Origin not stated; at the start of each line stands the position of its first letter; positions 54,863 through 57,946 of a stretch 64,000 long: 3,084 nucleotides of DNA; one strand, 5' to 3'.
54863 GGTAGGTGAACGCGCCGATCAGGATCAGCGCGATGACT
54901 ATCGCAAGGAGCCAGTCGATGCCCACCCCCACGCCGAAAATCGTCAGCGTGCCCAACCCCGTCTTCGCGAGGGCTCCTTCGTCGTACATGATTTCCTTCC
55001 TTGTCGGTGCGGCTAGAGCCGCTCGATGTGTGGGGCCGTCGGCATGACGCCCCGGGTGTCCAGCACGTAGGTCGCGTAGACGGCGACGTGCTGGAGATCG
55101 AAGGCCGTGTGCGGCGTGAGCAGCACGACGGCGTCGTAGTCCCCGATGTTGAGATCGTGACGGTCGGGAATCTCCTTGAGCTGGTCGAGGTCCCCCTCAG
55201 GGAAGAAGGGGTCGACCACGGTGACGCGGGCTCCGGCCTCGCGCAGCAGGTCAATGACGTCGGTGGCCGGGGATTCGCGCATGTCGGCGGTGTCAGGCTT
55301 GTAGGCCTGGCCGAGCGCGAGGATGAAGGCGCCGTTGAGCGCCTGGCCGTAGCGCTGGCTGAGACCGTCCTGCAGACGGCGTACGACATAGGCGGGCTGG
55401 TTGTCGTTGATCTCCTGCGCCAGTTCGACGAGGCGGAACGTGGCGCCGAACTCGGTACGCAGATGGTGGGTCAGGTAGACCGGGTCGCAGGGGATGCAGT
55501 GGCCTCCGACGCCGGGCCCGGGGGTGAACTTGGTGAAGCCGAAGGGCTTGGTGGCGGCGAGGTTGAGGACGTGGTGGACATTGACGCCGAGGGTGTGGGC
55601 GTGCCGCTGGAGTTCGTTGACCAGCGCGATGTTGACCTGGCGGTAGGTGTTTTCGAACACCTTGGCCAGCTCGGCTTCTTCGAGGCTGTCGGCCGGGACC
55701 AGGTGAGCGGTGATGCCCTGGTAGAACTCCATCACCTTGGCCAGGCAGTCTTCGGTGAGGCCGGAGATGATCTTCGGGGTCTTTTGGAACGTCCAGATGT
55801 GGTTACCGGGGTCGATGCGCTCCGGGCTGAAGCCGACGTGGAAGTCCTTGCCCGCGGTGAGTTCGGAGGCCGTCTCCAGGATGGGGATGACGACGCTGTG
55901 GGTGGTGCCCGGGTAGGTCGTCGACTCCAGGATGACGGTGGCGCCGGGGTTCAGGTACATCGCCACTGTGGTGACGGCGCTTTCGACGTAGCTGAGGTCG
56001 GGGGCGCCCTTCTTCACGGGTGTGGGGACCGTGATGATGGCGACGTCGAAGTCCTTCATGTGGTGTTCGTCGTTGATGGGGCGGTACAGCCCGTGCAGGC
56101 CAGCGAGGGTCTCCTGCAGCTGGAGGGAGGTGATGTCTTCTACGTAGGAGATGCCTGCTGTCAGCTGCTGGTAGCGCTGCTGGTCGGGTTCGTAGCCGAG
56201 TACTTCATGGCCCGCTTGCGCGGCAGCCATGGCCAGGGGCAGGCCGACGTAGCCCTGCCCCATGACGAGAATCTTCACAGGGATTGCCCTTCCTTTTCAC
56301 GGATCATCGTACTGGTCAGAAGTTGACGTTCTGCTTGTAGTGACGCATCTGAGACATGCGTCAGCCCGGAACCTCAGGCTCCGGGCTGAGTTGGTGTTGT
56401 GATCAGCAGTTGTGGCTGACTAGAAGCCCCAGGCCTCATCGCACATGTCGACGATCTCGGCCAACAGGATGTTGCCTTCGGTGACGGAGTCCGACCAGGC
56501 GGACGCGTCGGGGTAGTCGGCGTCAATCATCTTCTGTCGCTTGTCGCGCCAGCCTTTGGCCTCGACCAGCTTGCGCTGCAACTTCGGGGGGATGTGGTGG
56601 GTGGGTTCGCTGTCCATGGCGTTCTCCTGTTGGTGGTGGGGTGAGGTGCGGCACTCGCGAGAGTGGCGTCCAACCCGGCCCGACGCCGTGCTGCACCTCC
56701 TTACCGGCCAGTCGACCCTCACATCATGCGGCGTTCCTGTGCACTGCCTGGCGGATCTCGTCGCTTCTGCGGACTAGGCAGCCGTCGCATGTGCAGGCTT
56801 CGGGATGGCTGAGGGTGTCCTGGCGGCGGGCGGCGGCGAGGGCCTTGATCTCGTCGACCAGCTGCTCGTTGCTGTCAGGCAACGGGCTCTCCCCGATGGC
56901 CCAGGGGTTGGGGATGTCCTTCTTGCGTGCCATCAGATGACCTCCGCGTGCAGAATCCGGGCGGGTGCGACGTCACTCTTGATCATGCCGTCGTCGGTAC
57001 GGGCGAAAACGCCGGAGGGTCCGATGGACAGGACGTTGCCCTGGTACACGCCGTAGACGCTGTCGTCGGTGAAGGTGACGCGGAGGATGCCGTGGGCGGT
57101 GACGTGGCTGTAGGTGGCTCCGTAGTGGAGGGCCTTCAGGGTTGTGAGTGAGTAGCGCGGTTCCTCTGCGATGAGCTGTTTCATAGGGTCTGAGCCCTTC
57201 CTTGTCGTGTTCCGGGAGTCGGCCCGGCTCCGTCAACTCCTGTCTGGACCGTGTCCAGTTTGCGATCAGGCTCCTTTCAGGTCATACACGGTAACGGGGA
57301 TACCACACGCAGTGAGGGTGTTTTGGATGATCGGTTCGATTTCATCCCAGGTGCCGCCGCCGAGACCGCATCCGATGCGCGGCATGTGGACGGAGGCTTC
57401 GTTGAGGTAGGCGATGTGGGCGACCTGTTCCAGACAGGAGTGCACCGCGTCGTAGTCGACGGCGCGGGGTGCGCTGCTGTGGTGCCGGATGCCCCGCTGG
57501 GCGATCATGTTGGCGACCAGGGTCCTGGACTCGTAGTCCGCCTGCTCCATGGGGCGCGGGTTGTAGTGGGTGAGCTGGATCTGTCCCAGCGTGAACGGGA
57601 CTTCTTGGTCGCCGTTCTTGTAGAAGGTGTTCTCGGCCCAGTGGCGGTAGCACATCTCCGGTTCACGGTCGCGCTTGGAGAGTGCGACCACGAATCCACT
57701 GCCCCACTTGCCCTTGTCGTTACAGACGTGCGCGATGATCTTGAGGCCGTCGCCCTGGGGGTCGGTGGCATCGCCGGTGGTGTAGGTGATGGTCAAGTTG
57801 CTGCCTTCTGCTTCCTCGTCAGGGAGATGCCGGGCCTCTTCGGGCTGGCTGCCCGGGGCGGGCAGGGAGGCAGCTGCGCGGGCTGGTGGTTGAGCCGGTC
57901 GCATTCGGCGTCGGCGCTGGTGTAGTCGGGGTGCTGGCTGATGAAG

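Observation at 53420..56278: Phage polysaccharide cassette: UDP-sugar dehydrogenase, LAKTG micro-peptide and hyaluronan-synthase-like GT2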

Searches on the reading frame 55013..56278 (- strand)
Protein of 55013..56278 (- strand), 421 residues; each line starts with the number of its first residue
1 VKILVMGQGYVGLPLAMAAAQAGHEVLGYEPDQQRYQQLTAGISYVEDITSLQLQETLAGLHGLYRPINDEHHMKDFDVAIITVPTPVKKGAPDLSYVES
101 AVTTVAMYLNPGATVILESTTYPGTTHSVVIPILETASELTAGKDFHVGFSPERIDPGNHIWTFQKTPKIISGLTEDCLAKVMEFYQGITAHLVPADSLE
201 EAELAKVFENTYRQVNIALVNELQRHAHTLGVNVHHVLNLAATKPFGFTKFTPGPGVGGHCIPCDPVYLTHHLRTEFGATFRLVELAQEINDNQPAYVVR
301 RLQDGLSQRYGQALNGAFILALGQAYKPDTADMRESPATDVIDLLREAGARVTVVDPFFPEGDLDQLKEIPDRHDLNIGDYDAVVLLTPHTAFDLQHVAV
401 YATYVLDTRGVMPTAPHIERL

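Call 3: search_protein_families(library=pfam, proteins=[window:55013-56278:-], max_evalue=0.01)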
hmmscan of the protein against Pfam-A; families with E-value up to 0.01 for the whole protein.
window:55013-56278:- (421 aa): 7 families
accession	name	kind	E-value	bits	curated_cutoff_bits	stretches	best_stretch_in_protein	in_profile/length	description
PF03721.20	UDPG_MGDP_dh_N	-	2.5e-38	132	27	1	1-183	1-184/187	UDP-glucose/GDP-mannose dehydrogenase family, NAD binding domain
PF00984.24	UDPG_MGDP_dh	-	6.3e-27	94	25.4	1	200-292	1-93/94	UDP-glucose/GDP-mannose dehydrogenase family, central domain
PF03720.21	UDPG_MGDP_dh_C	-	8.4e-20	71.5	30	1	321-412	2-101/103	UDP-glucose/GDP-mannose dehydrogenase family, UDP binding domain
PF13478.12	XdhC_C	-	0.00056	20.9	29.7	0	339-399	11-62/125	XdhC Rossmann domain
PF03446.21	NAD_binding_2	-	0.001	19.6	21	1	2-128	1-102/161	NAD binding domain of 6-phosphogluconate dehydrogenase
PF00070.33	Pyr_redox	-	0.006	17.5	22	0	2-26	1-25/82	Pyridine nucleotide-disulphide oxidoreductase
PF01262.27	AlaDh_PNT_C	-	0.0093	15.9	23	0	2-94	30-109/214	Alanine dehydrogenase/PNT, C-terminal domain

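Call 4: search_protein_families(library=ncbifam, proteins=[window:55013-56278:-], max_evalue=0.01)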
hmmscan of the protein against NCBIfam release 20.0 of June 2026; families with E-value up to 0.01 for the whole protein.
window:55013-56278:- (421 aa): 10 families
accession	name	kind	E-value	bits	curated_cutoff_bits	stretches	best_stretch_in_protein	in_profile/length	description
TIGR03026.1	NDP-sugDHase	subfamily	5.7e-117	391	189.8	1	1-409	1-412/413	nucleotide sugar dehydrogenase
NF040825.1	UDPMaNacDH_Arch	equivalog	1.5e-73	248.1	750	1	1-394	1-378/418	UDP-N-acetyl-D-mannosamine dehydrogenase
NF008286.0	PRK11064.1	equivalog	1.8e-61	208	459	1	2-412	5-419/420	UDP-N-acetyl-D-mannosamine dehydrogenase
NF011729.0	PRK15182.1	equivalog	4e-61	207.1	592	1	2-394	8-392/425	Vi polysaccharide biosynthesis UDP-N-acetylglucosamine C-6 dehydrogenase TviB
NF041297.1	UDPGDh_AglM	equivalog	9e-47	159.9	670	1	1-362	1-362/429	UDP-glucose 6-dehydrogenase AglM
NF047673.2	TeichurnBiosyTuaD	equivalog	4.3e-41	141.5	700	1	2-367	3-361/439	UDP-glucose 6-dehydrogenase TuaD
NF011631.0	PRK15057.1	equivalog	3.2e-15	56.2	757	1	1-269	1-261/388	UDP-glucose 6-dehydrogenase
NF041015.1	UDPsulfquin_syn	equivalog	0.0024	16.9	575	1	1-36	1-37/384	UDP-sulfoquinovose synthase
NF000942.0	PRK00094.1-4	subfamily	0.0058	15.9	257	0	1-60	3-62/334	NAD(P)H-dependent glycerol-3-phosphate dehydrogenase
NF007039.0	PRK09496.3-2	equivalog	0.0093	14.8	293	0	1-41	1-41/446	Trk system potassium transporter TrkA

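Call 8: search_protein_families(library=phrogs, proteins=[window:55013-56278:-], max_evalue=0.001)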
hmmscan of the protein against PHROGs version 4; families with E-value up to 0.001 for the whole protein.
window:55013-56278:- (421 aa): 1 family
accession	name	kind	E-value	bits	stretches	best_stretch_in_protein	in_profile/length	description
phrog_9148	-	other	9.1e-60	203.7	1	1-361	1-356/382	UDP-glucose dehydrogenase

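Call 11: search_dna_similar(query=window:55013-56278:-, collection=phages, mode=protein, max_rows=40)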
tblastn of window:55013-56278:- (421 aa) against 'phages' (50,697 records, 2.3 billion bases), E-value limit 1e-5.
Records with a match: 42; places in all: 46; records where one place covers at least 80% of the query: 32.
Best place of each record, by identity: <60% 42.
By first word of the organism name: Maribacter 8; Bacteriophage 4; Synechococcus 4; Salmonella 3; Listeria 3; Aphanizomenon 2; Acinetobacter 2; Staphylococcus 2; Pseudomonas 2; Bacillus 2; and 8 more.
By host as written in the record: - 10; Maribacter forsetii DSM18668 8; Synechococcus sp. WH8109 3; Staphylococcus aureus 2; Homo sapiens 2; Bacillus subtilis W-23-S(r); Bacillus licheniformis ATCC 9945a 2; Listeria monocytogenes 2; Vibrio cholerae O1 El Tor 2; and 9 more.
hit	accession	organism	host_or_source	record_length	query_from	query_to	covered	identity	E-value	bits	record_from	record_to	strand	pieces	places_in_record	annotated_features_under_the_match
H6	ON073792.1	Aphanizomenon phage Yong-DA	Aphanizomenon flos-aquae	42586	5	409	96%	42.8%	6e-88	297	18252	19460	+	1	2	GDP-mannose 6-dehydrogenase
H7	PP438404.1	Aphanizomenon phage Afl-JY11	Aphanizomenon flos-aquae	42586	5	409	96%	42.8%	6e-88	297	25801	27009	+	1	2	nucleotide sugar dehydrogenase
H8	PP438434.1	Planktothrix phage Pag-JY44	Planktothrix agardhii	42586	5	409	96%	42.8%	6e-88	297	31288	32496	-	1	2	nucleotide sugar dehydrogenase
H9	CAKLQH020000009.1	Acinetobacter phage MD-2021a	not known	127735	1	395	94%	35.8%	4e-57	208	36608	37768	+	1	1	vipA: VI polysaccharide biosynthesis protein VipA/tviB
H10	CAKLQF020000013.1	Acinetobacter phage MD-2021a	not known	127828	1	395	94%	35.8%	4e-57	208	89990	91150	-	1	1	vipA: VI polysaccharide biosynthesis protein VipA/tviB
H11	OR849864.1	Staphylococcus phage SA 1298 Kay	Staphylococcus aureus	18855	1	415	99%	31.7%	3e-51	191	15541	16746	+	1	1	record has no annotation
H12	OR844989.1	Staphylococcus phage SA 1306 Kay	Staphylococcus aureus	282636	1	415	99%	31.7%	3e-51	191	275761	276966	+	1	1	record has no annotation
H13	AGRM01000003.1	Salmonella enterica subsp. houtenae str. ATCC BAA-1581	Homo sapiens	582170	3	411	97%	31.9%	2e-47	179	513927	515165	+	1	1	nucleotide sugar dehydrogenase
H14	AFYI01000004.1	Salmonella enterica subsp. enterica serovar Infantis str. ...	Homo sapiens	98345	3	411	97%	30.9%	7e-44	169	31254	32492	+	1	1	nucleotide sugar dehydrogenase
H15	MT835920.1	Bacteriophage sp.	human fecal samples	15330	1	411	98%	26.7%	2e-30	129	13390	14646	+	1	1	record has no annotation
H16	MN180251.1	Wolbachia phage WO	Wolbachia sp. wMel_KL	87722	1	414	98%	25.6%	3e-23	108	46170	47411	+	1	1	UDP-glucose 6-dehydrogenase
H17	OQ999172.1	Listeria phage LIS04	Listeria innocua ATCC 51742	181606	1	357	85%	27.6%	4e-27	120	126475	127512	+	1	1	UDP-glucose dehydrogenase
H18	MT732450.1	Maribacter phage Colly_1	Maribacter forsetii DSM18668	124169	2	356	84%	27.7%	2e-23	108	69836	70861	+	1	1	NAD-binding, UDP-glucose/GDP-mannose dehydrogenase family protein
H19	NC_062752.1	Maribacter phage Colly_1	Maribacter forsetii DSM18668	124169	2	356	84%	27.7%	2e-23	108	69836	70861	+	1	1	UDP-glucose dehydrogenase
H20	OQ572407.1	Pseudomonas phage Y5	Pseudomonas aeruginosa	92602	1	357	85%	27.5%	5e-23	107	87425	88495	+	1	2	record has no annotation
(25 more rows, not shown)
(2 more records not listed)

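Call 35: search_solved_structures(query=window:55013-56278:-, max_evalue=1e-20)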
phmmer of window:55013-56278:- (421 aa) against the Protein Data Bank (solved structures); distinct sequences matched with E-value up to 1e-20: 11.
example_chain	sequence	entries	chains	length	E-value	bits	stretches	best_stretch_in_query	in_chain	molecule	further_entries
4r16_A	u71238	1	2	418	5.2e-64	219.8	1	1-393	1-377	418aa long hypothetical UDP-N-acetyl-D-mannosaminuronic acid dehydrogenase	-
3ojl_A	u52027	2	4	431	3.9e-52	180.7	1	2-394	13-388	Cap5O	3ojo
3g79_A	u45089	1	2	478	9e-48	166.3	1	2-394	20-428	NDP-N-acetyl-D-galactosaminuronic acid dehydrogenase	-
4xr9_A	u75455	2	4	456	7.8e-46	160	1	1-360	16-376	CalS8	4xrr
3vtf_A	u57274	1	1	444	7.8e-36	127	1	3-361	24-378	UDP-glucose 6-dehydrogenase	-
4a7p_A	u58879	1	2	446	1.8e-30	109.4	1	2-415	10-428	UDP-GLUCOSE DEHYDROGENASE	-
3gg2_A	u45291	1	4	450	4.4e-29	104.8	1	3-384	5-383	Sugar dehydrogenase, UDP-glucose/GDP-mannose dehydrogenase family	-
2y0e_A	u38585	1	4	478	2.7e-28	102.2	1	1-361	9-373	UDP-GLUCOSE DEHYDROGENASE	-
1mfz_A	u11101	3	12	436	6.2e-28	101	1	1-356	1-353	GDP-mannose 6-dehydrogenase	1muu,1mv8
2y0d_A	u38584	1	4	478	4.8e-27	98.1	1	1-361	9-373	UDP-GLUCOSE DEHYDROGENASE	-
2y0c_A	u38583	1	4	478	4.8e-27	98.1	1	1-361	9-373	UDP-GLUCOSE DEHYDROGENASE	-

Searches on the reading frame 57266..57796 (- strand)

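Call 78: search_protein_families(library=phrogs, proteins=[window:57266-57796:-], max_evalue=0.001)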
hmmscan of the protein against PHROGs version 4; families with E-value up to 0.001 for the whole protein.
window:57266-57796:- (176 aa): 2 families
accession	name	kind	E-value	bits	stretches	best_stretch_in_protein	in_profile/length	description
phrog_335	-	other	8.7e-28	98.6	1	1-174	54-204/422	phosphatase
phrog_15329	-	unknown function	1.7e-05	26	1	114-162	42-91/104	-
